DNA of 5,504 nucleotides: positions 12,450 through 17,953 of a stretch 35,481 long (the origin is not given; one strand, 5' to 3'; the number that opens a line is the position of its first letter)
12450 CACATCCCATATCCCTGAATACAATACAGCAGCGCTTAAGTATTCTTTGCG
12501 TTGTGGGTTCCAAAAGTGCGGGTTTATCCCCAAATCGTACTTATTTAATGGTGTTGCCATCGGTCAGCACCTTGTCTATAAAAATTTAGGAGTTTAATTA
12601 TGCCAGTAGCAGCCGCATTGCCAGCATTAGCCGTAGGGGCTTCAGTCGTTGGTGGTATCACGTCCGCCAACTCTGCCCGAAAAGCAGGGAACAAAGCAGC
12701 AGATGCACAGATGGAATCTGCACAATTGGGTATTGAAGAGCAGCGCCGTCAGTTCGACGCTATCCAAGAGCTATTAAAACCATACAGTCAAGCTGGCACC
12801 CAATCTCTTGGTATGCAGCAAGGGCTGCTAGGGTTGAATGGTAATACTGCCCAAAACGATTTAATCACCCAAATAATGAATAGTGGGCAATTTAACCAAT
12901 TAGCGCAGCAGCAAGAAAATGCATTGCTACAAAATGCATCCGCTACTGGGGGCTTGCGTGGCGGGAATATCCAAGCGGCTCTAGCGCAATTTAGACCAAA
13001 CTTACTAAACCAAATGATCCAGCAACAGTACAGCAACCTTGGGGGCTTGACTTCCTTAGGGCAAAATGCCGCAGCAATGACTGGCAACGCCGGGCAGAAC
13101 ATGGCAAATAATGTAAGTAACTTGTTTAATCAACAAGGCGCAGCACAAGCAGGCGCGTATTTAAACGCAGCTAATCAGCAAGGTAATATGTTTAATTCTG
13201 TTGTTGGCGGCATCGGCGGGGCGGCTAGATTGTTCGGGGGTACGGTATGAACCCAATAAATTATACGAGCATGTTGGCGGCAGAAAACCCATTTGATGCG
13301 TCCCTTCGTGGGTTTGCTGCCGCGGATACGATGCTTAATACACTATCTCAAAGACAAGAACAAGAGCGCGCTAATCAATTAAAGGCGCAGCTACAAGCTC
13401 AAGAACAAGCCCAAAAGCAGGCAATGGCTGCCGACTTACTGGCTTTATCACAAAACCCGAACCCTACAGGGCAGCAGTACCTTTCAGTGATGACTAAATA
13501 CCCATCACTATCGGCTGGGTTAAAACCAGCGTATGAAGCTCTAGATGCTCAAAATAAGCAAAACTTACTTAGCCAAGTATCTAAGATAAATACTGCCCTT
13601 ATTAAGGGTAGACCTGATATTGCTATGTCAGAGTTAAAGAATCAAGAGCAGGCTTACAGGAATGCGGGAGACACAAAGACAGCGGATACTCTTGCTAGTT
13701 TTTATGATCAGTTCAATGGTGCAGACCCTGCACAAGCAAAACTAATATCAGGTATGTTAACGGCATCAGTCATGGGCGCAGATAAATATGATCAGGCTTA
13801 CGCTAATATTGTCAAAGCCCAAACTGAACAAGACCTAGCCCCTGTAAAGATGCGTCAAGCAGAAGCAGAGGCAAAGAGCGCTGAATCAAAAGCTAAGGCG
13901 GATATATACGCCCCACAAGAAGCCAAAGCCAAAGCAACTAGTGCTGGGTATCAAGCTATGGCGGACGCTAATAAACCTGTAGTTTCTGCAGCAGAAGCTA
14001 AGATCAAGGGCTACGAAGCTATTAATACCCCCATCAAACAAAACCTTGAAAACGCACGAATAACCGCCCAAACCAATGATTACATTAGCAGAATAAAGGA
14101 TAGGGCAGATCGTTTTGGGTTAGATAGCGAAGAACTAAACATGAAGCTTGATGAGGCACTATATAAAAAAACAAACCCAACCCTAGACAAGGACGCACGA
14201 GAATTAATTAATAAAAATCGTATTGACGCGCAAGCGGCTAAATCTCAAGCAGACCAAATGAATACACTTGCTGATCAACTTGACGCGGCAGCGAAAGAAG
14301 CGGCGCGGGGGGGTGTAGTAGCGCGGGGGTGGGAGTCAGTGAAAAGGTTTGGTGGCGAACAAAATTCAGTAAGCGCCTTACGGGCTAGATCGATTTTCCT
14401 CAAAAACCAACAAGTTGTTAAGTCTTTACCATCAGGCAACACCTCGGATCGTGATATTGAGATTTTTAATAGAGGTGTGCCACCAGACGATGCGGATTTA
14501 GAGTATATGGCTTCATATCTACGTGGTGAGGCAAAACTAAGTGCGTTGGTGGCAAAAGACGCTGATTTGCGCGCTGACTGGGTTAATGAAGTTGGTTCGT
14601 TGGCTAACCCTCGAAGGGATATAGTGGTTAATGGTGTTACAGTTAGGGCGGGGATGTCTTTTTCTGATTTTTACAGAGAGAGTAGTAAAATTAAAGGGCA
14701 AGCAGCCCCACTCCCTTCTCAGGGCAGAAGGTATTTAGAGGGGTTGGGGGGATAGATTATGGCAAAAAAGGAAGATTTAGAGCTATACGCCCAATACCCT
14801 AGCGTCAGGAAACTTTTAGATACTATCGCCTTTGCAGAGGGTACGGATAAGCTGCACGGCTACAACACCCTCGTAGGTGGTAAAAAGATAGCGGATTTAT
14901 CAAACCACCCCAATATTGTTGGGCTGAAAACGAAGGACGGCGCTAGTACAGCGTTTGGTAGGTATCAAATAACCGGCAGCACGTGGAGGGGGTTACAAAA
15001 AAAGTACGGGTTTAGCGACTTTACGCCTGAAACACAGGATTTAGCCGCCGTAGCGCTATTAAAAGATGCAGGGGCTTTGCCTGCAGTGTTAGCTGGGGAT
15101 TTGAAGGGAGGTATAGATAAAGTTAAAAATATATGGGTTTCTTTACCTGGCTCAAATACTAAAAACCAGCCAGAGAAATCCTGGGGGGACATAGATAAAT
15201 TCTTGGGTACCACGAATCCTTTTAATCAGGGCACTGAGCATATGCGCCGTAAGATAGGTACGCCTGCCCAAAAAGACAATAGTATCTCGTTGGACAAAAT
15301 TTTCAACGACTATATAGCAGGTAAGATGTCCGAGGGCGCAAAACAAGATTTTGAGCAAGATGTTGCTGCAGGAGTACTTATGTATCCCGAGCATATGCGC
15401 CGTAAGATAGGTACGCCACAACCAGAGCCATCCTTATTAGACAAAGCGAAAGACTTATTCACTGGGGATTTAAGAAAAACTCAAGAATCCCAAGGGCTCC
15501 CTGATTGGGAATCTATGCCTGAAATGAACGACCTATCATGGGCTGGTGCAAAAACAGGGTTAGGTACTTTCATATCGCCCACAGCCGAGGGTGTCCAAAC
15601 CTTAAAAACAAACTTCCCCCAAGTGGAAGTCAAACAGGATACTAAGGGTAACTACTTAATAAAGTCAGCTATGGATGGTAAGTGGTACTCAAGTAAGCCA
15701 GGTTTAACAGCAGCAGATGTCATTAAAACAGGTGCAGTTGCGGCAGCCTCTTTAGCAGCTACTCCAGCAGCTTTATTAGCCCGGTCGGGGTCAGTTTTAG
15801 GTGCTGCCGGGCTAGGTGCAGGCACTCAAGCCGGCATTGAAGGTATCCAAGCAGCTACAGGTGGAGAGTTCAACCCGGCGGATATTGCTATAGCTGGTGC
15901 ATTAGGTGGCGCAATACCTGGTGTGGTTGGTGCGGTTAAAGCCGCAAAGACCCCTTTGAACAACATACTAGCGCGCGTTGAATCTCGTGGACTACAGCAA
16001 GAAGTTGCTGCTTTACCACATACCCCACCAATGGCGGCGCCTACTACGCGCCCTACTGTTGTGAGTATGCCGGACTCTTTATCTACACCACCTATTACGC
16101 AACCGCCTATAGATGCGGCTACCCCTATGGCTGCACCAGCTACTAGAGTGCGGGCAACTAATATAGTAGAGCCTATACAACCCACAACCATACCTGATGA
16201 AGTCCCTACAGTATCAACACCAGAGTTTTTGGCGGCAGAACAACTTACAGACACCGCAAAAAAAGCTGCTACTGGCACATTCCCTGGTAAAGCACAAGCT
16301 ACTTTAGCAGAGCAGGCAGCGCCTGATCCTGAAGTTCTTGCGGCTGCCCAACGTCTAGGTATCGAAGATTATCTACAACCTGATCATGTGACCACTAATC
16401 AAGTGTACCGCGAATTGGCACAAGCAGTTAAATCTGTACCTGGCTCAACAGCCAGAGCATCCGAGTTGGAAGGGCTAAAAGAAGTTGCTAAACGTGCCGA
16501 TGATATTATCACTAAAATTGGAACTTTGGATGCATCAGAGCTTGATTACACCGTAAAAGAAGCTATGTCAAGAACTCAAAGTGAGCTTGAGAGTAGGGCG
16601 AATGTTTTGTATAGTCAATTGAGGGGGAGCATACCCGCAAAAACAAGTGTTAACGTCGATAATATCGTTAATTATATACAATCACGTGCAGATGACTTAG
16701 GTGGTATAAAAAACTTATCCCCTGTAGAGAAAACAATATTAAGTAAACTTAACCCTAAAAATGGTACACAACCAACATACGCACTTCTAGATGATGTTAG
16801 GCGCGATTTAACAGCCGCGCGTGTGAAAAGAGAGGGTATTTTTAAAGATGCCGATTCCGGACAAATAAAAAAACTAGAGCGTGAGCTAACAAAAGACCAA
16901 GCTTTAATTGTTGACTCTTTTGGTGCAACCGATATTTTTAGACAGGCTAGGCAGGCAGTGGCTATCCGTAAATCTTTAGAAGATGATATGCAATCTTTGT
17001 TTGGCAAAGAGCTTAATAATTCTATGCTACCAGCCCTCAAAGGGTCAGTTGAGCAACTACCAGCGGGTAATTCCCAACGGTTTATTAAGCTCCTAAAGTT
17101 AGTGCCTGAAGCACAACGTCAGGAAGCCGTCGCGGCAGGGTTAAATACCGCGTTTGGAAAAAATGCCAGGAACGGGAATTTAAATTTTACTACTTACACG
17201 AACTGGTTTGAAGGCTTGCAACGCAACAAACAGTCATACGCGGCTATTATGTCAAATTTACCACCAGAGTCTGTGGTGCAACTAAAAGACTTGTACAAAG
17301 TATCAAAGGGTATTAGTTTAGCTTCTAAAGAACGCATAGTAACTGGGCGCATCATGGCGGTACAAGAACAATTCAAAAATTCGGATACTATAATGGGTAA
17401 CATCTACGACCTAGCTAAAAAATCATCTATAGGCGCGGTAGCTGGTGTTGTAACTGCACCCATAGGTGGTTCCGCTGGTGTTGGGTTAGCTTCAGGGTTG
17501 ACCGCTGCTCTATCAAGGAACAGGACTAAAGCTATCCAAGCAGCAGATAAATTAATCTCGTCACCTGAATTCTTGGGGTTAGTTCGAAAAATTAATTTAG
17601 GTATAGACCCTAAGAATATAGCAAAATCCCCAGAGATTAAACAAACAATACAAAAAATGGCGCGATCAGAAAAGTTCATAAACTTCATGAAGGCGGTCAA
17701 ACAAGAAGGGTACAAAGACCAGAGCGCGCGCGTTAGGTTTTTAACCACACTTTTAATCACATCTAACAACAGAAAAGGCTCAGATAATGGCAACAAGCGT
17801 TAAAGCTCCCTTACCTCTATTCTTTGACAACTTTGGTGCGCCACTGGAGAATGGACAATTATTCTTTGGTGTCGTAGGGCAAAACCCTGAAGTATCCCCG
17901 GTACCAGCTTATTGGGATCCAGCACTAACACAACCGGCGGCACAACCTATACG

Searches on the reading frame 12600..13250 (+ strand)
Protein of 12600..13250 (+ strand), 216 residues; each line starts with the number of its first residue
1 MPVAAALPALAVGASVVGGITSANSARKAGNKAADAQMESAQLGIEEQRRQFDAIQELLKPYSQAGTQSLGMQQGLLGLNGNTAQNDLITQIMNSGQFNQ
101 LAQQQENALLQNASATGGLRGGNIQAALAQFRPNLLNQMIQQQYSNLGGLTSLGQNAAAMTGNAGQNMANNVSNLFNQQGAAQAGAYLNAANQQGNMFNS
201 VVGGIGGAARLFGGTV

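Call 66: search_protein_families(library=phrogs, proteins=[window:12600-13250:+], max_evalue=0.001)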
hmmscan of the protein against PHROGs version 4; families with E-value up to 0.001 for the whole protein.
window:12600-13250:+ (216 aa): 1 family
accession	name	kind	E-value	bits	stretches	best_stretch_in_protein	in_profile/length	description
phrog_598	-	DNA, RNA and nucleotide metabolism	1.6e-40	140.3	1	15-207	9-203/240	DNA ejection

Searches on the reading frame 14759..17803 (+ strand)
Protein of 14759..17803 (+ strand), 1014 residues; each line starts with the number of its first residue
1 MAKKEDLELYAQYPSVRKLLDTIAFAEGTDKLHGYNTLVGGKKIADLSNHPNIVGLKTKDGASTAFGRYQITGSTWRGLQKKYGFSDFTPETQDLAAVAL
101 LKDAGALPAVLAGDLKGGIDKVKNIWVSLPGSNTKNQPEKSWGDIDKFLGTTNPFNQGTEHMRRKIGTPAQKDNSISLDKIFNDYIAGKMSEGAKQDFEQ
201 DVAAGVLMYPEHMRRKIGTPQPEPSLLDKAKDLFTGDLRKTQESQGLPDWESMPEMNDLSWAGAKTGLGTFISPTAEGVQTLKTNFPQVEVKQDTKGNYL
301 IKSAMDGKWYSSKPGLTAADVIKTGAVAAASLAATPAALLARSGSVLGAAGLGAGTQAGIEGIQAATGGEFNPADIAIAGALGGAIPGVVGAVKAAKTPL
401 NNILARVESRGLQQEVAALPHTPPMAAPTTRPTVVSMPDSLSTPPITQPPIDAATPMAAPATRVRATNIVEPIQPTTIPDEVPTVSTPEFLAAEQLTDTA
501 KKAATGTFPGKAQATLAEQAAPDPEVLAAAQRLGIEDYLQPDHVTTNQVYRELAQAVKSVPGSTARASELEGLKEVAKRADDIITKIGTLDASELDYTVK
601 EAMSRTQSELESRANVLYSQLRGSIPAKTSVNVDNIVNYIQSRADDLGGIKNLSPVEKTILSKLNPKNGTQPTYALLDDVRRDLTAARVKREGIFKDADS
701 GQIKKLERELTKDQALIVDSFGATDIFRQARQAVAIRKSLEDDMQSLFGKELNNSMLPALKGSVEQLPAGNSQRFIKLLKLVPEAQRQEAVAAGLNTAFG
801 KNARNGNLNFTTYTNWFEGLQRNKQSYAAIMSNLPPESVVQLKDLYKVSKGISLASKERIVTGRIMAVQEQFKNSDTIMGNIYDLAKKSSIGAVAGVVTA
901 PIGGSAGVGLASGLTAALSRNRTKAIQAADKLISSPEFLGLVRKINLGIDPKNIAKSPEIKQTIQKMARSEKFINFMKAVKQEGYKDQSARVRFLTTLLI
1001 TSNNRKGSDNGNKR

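Call 67: search_protein_families(library=phrogs, proteins=[window:14759-17803:+], max_evalue=0.001)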
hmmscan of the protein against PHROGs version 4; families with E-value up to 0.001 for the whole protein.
window:14759-17803:+ (1014 aa): 8 families
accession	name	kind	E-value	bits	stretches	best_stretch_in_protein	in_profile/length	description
phrog_6704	-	unknown function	5.1e-126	422.8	1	452-999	155-704/707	-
phrog_90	-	lysis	1.1e-31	110.5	1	15-141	655-793/1168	endolysin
phrog_17230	-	tail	5.6e-28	98.9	1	5-149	361-510/580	tail fiber protein/ lysozyme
phrog_770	-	other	4.3e-17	62.9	1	325-919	145-629/668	DNA transfer protein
phrog_21143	-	tail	1.2e-16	61.2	1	511-660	424-573/576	lytic tail fiber protein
phrog_17029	-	unknown function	3.5e-15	57.3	1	19-133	13-142/241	-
phrog_28672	-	other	4.9e-15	56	1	1-137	1-140/397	metallo-endopeptidase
phrog_342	-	head and packaging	5.3e-05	22.4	1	317-533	329-429/1235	internal virion protein with endolysin domain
